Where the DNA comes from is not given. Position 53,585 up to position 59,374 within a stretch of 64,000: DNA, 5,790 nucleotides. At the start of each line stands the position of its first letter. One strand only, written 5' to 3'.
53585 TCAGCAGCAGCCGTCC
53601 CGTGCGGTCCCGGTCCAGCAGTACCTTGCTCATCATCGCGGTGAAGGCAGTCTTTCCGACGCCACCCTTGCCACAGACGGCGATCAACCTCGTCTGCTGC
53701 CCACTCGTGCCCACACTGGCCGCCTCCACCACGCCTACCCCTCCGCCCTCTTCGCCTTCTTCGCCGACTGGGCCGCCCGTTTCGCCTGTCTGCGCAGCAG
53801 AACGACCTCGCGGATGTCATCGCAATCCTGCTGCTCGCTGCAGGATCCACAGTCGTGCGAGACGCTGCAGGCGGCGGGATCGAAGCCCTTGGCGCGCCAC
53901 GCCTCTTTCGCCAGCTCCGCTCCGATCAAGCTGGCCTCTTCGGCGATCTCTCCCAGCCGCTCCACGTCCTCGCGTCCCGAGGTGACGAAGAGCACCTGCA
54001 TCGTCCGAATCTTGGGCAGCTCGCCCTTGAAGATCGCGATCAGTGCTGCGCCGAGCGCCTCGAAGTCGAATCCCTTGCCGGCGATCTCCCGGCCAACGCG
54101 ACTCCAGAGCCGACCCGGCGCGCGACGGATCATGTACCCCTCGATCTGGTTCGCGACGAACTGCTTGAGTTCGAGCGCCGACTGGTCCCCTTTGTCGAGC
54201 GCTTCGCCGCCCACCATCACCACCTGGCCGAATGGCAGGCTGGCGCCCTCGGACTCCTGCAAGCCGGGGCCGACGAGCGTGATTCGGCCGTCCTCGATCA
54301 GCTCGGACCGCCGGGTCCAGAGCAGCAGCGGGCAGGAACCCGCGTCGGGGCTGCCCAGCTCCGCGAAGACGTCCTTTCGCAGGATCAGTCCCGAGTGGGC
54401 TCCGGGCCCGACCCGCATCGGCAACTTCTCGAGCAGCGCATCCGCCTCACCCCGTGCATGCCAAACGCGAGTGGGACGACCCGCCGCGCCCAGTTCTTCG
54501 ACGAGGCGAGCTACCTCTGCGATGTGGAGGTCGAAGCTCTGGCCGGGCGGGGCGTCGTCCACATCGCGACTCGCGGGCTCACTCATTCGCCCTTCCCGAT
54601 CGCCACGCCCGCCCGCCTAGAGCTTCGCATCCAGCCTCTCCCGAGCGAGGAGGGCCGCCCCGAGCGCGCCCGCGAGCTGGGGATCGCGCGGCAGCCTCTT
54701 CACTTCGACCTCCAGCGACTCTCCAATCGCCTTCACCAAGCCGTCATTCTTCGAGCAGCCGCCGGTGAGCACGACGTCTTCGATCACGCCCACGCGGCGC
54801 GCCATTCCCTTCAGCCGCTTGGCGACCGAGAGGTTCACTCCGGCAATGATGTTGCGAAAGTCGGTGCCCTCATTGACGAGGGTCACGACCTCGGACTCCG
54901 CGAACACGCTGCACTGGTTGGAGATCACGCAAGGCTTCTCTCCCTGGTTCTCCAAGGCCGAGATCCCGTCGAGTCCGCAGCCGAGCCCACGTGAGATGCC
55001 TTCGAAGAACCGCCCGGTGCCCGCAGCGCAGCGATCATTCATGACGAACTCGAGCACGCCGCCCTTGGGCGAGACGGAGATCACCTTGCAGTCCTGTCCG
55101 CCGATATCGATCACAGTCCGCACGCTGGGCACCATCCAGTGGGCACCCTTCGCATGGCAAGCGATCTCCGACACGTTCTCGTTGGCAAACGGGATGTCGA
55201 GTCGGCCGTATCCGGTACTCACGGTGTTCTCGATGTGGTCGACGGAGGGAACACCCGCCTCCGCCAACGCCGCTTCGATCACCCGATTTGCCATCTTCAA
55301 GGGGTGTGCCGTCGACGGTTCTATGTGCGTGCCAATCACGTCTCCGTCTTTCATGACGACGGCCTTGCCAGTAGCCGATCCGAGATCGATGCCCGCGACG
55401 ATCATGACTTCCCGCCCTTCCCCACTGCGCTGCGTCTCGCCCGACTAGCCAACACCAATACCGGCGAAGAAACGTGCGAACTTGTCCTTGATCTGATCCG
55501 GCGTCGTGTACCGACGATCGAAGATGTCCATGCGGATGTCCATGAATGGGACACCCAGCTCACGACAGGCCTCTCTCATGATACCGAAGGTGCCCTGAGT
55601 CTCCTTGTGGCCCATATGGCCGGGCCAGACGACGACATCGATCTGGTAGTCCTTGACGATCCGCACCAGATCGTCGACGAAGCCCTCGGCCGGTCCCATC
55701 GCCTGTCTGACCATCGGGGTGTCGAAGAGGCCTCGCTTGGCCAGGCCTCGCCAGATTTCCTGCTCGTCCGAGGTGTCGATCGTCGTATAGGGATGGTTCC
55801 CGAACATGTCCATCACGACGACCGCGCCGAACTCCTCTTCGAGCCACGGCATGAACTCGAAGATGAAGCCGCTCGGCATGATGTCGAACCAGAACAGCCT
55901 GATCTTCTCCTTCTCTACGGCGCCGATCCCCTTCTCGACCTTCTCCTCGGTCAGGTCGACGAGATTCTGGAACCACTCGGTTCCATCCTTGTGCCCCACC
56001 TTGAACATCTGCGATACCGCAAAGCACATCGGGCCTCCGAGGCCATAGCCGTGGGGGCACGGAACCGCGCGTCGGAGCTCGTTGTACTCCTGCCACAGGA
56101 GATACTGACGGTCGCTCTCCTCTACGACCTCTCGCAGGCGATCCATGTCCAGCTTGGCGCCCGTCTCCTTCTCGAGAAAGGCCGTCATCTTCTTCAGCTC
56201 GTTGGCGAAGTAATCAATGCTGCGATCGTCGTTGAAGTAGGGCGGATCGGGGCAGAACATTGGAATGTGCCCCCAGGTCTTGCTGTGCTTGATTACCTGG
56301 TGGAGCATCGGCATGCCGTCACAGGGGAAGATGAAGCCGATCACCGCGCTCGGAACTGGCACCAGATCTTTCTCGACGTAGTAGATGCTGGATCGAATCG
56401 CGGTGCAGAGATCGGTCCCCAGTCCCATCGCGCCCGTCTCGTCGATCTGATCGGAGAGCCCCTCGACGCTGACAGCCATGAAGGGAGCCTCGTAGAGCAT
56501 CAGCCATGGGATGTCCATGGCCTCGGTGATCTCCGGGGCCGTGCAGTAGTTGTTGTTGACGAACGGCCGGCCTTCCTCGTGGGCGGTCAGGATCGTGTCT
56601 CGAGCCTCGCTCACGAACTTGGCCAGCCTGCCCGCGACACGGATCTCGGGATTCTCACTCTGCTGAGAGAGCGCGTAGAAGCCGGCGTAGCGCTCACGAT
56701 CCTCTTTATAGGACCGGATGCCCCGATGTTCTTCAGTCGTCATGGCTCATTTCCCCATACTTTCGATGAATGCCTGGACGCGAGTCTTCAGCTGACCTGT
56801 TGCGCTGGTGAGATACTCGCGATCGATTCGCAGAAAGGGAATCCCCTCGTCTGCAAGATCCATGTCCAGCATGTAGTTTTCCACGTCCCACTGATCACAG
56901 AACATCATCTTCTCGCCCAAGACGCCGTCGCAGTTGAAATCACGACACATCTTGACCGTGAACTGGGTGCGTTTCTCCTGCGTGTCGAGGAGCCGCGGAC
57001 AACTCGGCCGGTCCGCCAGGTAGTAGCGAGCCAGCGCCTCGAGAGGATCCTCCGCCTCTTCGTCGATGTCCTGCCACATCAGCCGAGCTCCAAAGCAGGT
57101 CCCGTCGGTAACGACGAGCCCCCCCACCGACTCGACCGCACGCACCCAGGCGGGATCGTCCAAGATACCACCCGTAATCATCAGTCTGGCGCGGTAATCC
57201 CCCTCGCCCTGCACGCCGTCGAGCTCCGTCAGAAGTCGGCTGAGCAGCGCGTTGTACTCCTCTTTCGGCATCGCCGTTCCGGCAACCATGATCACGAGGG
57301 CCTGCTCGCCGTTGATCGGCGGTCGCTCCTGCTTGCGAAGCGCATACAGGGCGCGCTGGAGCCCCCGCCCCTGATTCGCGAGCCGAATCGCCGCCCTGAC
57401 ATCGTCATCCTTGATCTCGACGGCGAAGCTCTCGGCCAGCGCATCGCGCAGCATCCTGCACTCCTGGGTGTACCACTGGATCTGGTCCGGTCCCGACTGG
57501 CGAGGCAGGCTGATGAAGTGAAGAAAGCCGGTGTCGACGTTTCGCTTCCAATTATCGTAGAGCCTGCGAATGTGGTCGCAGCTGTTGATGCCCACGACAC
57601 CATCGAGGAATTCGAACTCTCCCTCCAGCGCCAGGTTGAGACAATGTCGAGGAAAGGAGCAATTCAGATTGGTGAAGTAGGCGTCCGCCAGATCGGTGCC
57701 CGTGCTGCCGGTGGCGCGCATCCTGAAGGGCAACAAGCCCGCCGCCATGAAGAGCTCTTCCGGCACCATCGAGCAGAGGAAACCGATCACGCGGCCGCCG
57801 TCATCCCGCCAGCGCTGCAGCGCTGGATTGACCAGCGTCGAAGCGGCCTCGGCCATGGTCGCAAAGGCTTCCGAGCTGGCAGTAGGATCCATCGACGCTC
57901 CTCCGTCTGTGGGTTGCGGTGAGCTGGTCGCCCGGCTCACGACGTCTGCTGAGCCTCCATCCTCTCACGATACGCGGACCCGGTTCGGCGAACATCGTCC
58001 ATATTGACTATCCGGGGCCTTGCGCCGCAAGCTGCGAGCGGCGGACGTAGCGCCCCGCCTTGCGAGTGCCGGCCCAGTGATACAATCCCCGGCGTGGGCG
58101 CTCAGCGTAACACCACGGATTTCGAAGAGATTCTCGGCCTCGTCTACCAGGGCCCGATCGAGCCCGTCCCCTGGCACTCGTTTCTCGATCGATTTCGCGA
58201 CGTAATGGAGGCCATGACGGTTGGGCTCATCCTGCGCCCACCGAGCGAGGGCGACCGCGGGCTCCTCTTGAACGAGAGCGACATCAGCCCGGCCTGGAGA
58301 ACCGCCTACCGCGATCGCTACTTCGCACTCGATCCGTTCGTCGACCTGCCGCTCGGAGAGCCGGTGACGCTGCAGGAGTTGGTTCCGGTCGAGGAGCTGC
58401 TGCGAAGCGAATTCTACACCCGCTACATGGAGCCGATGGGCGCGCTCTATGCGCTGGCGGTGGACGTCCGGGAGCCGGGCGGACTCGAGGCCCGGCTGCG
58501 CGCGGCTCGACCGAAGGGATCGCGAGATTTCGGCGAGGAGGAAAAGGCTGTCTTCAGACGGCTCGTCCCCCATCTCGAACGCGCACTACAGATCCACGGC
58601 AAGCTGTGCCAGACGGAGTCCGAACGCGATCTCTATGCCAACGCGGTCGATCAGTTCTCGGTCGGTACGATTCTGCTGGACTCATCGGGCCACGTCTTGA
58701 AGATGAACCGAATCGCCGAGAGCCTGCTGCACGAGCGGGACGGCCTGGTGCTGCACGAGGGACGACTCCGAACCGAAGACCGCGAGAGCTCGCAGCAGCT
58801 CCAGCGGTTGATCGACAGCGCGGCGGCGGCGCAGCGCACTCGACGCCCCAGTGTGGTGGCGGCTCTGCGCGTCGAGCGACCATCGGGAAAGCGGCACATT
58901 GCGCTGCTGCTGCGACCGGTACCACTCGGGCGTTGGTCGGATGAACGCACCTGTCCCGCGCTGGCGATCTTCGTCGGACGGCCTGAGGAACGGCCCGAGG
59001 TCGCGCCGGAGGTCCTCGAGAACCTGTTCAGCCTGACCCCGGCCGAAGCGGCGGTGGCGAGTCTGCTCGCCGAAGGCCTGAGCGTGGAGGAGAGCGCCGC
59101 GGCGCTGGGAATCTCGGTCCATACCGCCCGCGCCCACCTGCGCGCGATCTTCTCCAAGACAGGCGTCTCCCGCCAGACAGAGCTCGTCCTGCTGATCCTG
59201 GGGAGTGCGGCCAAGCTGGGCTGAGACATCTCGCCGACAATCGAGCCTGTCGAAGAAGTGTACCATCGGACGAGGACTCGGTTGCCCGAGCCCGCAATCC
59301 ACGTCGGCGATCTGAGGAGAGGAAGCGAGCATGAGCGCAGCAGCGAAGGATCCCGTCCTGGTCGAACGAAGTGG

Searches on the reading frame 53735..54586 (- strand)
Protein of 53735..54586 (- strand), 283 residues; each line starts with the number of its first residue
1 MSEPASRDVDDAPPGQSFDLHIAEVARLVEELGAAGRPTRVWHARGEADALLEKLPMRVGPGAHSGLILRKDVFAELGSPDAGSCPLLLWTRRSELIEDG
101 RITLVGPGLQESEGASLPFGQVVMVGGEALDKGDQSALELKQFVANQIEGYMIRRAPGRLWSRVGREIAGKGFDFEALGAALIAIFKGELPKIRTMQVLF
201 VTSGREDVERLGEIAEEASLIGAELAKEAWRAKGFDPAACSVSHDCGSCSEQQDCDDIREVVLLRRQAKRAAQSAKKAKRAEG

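Call 10: search_protein_families(library=pfam, proteins=[window:53735-54586:-], max_evalue=0.001)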
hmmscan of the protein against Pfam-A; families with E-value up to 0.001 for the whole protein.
window:53735-54586:- (283 aa): 1 family
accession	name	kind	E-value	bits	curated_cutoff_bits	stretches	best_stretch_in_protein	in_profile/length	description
PF03598.20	CdhC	-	6.7e-18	65.5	24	1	56-203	2-151/155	CO dehydrogenase/acetyl-CoA synthase complex beta subunit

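Call 55: search_protein_families(library=ncbifam, proteins=[window:53735-54586:-], max_evalue=0.00001)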
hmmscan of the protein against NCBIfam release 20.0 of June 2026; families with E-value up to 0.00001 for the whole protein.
window:53735-54586:- (283 aa): 4 families
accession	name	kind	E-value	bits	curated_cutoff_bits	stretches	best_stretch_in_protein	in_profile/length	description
NF003379.0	PRK04456.1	domain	3.5e-23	82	372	1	53-217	3-168/464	acetyl-CoA decarbonylase/synthase complex subunit beta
TIGR00316.1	cdhC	equivalog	3.4e-18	65.7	355.95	1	53-217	3-165/460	CO dehydrogenase/CO-methylating acetyl-CoA synthase complex subunit beta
NF040764.1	CODH_ACS_al_bet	equivalog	1.1e-16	60.3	800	1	55-216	297-459/705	acetyl-CoA decarbonylase/synthase complex subunit alpha/beta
NF007078.0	PRK09529.1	subfamily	4.2e-16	58.2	809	1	54-217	301-465/710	bifunctional acetyl-CoA decarbonylase/synthase complex subunit alpha/beta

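Call 73: search_solved_structures(query=window:53735-54586:-, max_evalue=0.01, show_alignments=1)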
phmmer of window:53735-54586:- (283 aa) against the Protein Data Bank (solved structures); distinct sequences matched with E-value up to 0.01: 15.
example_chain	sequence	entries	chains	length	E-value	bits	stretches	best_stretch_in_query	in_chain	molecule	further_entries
9c0s_E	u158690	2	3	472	9.8e-20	74.2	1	54-215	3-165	Acetyl-CoA decarbonylase/synthase complex subunit beta 2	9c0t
3git_A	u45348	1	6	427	3.2e-12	49.5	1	54-217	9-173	Carbon monoxide dehydrogenase/acetyl-CoA synthase subunit alpha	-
8cjc_B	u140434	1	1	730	3.5e-12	49.4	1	54-217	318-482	CO-methylating acetyl-CoA synthase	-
7zkj_B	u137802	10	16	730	3.6e-12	49.4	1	54-217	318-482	CO-methylating acetyl-CoA synthase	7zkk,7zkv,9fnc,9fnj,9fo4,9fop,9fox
8cmw_B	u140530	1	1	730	3.6e-12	49.4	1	54-217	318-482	CO-methylating acetyl-CoA synthase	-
8cja_B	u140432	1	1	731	3.6e-12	49.4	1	54-217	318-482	CO-methylating acetyl-CoA synthase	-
1ru3_A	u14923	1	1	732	3.6e-12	49.4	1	54-217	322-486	Acetyl-CoA synthase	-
9fr0_A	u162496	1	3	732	3.6e-12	49.4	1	54-217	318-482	CO-methylating acetyl-CoA synthase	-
8cjb_B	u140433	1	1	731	3.6e-12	49.4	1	54-217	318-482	CO-methylating acetyl-CoA synthase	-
7nys_A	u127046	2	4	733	3.6e-12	49.4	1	54-217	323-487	CO-methylating acetyl-CoA synthase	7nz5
7nyp_A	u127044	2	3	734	3.6e-12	49.4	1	54-217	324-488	CO-methylating acetyl-CoA synthase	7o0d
3i04_M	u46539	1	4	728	6.6e-12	48.5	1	54-217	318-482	Carbon monoxide dehydrogenase/acetyl-CoA synthase subunit alpha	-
1oao_C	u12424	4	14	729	6.6e-12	48.5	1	54-217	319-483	CARBON MONOXIDE DEHYDROGENASE/ACETYL-COA SYNTHASE SUBUNIT ALPHA | Carbon monoxide dehydrogenase/acetyl CoA synthase subunit alpha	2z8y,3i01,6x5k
1mjg_M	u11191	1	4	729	6.7e-12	48.5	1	54-217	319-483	Carbon monoxide dehydrogenase alpha subunit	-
6ytt_A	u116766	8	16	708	1.9e-08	37.2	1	62-202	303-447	CO dehydrogenase/acetyl-CoA synthase complex, beta subunit | CO-methylating acetyl-CoA synthase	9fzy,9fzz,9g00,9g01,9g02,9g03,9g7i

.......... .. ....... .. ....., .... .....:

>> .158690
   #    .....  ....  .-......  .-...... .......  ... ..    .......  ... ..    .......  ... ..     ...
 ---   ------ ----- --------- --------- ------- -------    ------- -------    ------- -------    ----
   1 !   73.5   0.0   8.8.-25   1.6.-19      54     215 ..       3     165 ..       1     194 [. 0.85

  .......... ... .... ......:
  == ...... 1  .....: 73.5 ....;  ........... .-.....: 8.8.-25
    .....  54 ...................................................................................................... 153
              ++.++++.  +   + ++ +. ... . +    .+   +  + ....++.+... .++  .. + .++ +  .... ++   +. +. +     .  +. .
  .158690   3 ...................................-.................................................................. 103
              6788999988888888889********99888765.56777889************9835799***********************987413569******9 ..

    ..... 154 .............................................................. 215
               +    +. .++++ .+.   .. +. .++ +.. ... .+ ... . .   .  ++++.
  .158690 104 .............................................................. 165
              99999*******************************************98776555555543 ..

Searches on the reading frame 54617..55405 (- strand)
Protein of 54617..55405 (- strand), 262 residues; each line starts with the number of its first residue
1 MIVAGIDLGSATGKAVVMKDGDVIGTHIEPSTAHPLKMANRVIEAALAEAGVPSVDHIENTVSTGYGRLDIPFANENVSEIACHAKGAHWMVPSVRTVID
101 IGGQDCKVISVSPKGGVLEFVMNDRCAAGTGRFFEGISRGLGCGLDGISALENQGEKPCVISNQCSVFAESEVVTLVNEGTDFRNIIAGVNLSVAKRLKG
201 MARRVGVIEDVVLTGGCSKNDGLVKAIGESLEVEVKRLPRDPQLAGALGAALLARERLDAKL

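Call 10: search_protein_families(library=pfam, proteins=[window:54617-55405:-], max_evalue=0.001)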
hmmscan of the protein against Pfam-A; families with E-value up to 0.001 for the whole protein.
window:54617-55405:- (262 aa): 2 families
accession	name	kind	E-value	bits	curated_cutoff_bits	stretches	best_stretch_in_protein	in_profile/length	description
PF01869.26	BcrAD_BadFG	-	3e-57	194.6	31.5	1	5-254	2-271/271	BadF/BadG/BcrA/BcrD ATPase family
PF02782.22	FGGY_C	-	1.1e-05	25.8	27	1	183-254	124-194/198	FGGY family of carbohydrate kinases, C-terminal domain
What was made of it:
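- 54617..55405 (-): BcrAD/BadFG-type ATPase (activase). Call 10.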

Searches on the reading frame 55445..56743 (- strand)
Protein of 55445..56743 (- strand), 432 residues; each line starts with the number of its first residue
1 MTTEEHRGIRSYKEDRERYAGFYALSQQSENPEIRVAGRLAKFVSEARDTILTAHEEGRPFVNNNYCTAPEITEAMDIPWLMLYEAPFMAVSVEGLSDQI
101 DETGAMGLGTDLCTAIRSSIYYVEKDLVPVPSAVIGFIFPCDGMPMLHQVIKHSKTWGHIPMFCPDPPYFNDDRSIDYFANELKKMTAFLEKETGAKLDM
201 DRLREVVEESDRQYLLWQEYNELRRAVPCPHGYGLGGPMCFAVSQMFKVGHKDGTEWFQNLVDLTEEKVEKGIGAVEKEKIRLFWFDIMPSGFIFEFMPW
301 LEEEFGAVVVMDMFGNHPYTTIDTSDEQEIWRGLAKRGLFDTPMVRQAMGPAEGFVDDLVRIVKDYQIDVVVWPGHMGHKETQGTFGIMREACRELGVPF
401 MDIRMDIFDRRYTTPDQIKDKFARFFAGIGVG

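Call 10: search_protein_families(library=pfam, proteins=[window:55445-56743:-], max_evalue=0.001)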
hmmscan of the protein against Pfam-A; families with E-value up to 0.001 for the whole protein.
window:55445-56743:- (432 aa): 1 family
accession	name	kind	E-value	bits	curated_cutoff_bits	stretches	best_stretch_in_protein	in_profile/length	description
PF06050.19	HGD-D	-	7.4e-51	174.2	28.4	1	69-425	5-338/342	2-hydroxyglutaryl-CoA dehydratase, D-component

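Call 55: search_protein_families(library=ncbifam, proteins=[window:55445-56743:-], max_evalue=0.00001)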
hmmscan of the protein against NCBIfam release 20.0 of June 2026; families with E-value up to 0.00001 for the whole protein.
window:55445-56743:- (432 aa): 3 families
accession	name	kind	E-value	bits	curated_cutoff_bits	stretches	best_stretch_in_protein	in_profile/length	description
NF040772.1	double_cubane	equivalog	3.3e-17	62.6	350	1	78-406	30-352/372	double-cubane-cluster-containing anaerobic reductase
NF052455.1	HyiscapDhHadB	equivalog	3.5e-14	52.3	750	1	43-283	11-257/398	(R)-2-hydroxyisocaproyl-CoA dehydratase subunit alpha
TIGR03191.1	benz_CoA_bzdO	equivalog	3.2e-10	39.8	448.6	1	172-314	153-291/430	benzoyl-CoA reductase, bzd-type, subunit O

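Call 68: search_solved_structures(query=window:55445-56743:-, max_evalue=0.001, show_alignments=1)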
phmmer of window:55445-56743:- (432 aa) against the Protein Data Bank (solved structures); distinct sequences matched with E-value up to 0.001: 5.
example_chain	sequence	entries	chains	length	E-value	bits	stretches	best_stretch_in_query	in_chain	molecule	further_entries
7yyl_C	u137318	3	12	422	3.6e-11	45.8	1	104-409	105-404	Dehydratase family protein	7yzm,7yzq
6eno_A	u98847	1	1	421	3.7e-11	45.7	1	104-409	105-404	Dehydratase family protein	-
8s02_A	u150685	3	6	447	2.5e-09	39.7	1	100-313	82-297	BzdO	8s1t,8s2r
3o3m_A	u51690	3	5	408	7.7e-07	31.5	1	43-285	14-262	alpha subunit 2-hydroxyisocaproyl-CoA dehydratase | alpha-subunit 2-hydroxyisocaproyl-CoA dehydratase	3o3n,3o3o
9g87_A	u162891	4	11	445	0.00013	24.1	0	178-429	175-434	3-methylbenzoyl-CoA reductase beta subunit MbdO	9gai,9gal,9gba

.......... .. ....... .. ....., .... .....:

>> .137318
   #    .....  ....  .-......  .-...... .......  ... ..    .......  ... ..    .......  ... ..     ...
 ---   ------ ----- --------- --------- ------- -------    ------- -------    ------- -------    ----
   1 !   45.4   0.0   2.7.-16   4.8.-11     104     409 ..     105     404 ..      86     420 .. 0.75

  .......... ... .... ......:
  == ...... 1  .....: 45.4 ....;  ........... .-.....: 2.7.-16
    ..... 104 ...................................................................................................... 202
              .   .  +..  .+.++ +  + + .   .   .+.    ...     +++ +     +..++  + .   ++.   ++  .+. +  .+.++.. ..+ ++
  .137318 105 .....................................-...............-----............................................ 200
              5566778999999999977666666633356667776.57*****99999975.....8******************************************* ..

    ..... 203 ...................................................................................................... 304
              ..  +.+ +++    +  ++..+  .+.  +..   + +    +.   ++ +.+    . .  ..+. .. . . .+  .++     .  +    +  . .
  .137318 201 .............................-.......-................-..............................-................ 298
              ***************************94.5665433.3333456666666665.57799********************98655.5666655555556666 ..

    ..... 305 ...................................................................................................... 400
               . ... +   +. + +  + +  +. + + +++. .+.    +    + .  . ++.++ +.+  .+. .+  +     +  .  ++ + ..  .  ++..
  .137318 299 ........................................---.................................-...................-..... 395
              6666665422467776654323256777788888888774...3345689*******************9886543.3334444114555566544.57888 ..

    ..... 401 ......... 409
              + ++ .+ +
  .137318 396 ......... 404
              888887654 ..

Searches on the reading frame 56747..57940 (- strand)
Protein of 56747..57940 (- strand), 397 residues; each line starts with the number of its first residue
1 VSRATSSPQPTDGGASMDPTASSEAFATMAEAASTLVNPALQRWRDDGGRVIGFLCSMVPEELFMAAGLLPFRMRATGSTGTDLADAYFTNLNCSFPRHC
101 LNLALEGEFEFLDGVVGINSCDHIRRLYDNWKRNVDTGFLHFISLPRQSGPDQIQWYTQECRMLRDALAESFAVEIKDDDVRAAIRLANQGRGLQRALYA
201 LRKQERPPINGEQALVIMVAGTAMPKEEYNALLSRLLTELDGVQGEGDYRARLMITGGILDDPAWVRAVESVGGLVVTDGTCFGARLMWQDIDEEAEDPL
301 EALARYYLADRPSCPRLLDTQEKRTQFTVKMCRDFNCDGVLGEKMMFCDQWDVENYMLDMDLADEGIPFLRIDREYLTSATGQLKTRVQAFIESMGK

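Call 10: search_protein_families(library=pfam, proteins=[window:56747-57940:-], max_evalue=0.001)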
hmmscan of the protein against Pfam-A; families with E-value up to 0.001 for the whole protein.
window:56747-57940:- (397 aa): 1 family
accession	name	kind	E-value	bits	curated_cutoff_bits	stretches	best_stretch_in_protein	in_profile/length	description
PF06050.19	HGD-D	-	1.2e-91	308.2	28.4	1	56-395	1-342/342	2-hydroxyglutaryl-CoA dehydratase, D-component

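Call 55: search_protein_families(library=ncbifam, proteins=[window:56747-57940:-], max_evalue=0.00001)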
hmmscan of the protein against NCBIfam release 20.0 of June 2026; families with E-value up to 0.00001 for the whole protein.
window:56747-57940:- (397 aa): 4 families
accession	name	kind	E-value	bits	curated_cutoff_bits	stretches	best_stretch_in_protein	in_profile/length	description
NF040772.1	double_cubane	equivalog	4.3e-60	203.7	350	1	39-395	10-372/372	double-cubane-cluster-containing anaerobic reductase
TIGR03190.1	benz_CoA_bzdN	equivalog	9.7e-47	159.5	453.8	1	47-395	25-371/377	benzoyl-CoA reductase, bzd-type, subunit N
TIGR02263.1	benz_CoA_red_C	equivalog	1.8e-42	145.7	421.15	1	42-373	21-358/380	benzoyl-CoA reductase subunit C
NF052456.1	HyiscapDhHadC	equivalog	4.5e-39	134.4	700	1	43-393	21-370/372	(R)-2-hydroxyisocaproyl-CoA dehydratase subunit beta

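Call 67: search_solved_structures(query=window:56747-57940:-, max_evalue=0.001, show_alignments=1)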
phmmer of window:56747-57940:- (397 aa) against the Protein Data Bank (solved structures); distinct sequences matched with E-value up to 0.001: 5.
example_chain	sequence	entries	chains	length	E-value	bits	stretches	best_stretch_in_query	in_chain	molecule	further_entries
8s02_B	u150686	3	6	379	5.8e-46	160.4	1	46-396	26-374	BzdN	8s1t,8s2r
3o3m_B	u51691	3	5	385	1.5e-34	122.9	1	37-395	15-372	beta subunit 2-hydroxyacyl-CoA dehydratase | beta-subunit 2-hydroxyacyl-CoA dehydratase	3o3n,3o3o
9g87_B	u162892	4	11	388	1.2e-30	110.1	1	31-394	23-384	3-methylbenzoyl-CoA reductase gamma subunit MbdN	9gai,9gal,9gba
7yyl_C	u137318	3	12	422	4e-29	105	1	41-394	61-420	Dehydratase family protein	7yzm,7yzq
6eno_A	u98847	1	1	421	4.8e-29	104.7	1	41-394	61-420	Dehydratase family protein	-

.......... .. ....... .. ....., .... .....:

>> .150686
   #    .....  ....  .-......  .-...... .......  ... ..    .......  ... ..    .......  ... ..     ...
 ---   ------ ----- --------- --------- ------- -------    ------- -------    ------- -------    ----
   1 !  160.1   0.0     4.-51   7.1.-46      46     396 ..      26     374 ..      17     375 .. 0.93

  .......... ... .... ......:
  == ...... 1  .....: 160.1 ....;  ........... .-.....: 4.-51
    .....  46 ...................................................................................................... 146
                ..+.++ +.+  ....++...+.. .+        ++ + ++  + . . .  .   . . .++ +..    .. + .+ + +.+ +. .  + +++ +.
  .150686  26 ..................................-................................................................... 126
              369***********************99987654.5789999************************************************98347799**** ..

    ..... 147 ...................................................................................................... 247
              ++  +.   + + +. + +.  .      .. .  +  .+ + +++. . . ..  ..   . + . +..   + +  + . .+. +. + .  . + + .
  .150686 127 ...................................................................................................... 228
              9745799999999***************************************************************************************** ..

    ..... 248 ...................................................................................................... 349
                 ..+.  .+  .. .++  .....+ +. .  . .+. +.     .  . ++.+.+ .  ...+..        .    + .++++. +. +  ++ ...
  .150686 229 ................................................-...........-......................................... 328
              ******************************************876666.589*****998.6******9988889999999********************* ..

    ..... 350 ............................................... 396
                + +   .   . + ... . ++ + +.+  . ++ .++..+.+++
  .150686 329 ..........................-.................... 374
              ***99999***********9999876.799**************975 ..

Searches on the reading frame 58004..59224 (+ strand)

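Call 10: search_protein_families(library=pfam, proteins=[window:58004-59224:+], max_evalue=0.001)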
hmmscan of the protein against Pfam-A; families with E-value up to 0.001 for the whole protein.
window:58004-59224:+ (406 aa): 3 families
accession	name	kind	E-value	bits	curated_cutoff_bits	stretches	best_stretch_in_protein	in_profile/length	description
PF00196.25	GerE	-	2.8e-08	33.7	23.5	1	343-397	2-56/57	Bacterial regulatory proteins, luxR family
PF13384.12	HTH_23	-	0.0004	20.6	24.6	0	349-383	8-41/50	Homeodomain-like domain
PF07638.17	Sigma70_ECF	-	0.00073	19.9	21.1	0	334-384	126-177/185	ECF sigma factor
